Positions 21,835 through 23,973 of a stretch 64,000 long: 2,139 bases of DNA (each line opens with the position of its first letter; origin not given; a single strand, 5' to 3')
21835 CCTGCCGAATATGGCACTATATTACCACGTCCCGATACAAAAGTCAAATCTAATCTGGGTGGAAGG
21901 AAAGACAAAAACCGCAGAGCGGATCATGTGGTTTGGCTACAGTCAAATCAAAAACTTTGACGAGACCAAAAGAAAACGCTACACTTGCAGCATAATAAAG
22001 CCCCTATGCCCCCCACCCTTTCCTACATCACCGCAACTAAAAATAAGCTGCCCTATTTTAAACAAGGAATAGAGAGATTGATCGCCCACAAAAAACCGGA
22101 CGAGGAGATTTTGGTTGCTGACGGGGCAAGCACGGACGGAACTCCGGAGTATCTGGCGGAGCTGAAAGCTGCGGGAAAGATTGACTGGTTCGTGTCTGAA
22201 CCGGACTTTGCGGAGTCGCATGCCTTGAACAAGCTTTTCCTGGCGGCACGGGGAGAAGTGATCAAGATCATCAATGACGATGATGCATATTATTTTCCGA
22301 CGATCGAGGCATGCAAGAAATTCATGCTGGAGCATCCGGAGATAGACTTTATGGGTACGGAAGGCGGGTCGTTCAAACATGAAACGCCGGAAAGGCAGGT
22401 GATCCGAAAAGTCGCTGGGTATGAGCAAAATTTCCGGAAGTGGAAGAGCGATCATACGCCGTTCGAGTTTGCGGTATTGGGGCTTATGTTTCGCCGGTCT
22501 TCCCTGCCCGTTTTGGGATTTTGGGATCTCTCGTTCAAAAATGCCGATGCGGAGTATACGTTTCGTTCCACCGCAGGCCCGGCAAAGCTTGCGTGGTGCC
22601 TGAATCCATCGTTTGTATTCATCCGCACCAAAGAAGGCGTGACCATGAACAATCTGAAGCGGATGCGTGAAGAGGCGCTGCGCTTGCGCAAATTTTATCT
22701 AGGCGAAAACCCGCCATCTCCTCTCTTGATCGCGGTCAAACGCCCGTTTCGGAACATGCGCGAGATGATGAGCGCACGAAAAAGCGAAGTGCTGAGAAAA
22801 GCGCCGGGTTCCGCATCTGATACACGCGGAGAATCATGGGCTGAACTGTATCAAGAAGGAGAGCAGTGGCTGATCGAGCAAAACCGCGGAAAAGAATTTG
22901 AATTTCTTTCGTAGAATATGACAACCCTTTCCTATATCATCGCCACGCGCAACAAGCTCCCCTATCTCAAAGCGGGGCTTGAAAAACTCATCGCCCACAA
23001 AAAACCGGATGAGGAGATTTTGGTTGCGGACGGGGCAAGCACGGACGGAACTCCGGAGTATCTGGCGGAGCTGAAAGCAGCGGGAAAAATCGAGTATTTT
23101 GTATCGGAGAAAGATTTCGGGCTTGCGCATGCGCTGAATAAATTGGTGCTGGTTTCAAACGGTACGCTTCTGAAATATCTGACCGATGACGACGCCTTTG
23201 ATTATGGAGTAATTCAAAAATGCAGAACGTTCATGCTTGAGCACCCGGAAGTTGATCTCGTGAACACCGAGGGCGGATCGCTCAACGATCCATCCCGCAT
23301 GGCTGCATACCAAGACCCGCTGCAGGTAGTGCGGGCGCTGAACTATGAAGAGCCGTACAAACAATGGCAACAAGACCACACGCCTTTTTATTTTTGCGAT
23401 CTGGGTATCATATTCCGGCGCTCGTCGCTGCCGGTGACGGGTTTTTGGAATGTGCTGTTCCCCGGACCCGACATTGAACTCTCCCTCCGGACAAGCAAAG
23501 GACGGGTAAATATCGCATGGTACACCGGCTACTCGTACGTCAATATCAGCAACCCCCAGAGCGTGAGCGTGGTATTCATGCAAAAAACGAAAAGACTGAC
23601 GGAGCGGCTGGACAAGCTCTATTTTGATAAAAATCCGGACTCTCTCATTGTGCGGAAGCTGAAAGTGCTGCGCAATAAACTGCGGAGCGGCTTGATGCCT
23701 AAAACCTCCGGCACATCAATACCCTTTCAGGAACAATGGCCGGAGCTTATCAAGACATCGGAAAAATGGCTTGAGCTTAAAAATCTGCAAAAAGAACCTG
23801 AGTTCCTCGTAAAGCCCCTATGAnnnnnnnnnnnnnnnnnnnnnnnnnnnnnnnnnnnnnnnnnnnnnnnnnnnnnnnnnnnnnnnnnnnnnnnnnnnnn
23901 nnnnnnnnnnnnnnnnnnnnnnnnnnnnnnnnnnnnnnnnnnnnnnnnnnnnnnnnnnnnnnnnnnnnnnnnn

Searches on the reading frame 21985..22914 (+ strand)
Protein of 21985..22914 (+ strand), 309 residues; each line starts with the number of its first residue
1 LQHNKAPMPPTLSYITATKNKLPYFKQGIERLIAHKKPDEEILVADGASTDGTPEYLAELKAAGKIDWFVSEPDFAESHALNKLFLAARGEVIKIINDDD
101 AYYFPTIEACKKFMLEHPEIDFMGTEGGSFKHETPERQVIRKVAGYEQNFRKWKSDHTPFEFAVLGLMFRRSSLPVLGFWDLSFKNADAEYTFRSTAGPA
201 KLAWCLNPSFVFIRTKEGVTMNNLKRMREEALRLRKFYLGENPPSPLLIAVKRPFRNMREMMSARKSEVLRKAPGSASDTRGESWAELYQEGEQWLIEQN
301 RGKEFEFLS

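Call 24: search_protein_families(library=pfam, proteins=[window:21985-22914:+], max_evalue=0.001)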
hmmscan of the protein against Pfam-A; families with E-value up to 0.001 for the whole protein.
window:21985-22914:+ (309 aa): 1 family
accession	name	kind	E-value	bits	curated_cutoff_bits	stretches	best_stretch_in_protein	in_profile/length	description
PF00535.33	Glycos_transf_2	-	2.4e-15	57.3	23.3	1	13-171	1-162/168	Glycosyl transferase family 2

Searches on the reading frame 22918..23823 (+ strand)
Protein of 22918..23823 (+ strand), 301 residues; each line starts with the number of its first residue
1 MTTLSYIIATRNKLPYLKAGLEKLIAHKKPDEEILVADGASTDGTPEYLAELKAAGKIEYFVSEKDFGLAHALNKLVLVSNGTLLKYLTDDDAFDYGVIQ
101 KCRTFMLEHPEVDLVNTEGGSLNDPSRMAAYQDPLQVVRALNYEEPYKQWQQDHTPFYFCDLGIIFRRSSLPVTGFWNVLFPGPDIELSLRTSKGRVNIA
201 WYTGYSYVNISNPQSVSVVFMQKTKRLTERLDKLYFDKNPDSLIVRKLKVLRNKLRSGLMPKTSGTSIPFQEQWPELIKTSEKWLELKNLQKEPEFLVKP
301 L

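Call 24: search_protein_families(library=pfam, proteins=[window:22918-23823:+], max_evalue=0.001)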
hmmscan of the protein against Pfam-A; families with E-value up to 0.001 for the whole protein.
window:22918-23823:+ (301 aa): 1 family
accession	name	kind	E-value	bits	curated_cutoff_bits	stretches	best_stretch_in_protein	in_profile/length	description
PF00535.33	Glycos_transf_2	-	1.5e-18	67.7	23.3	1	5-168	1-162/168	Glycosyl transferase family 2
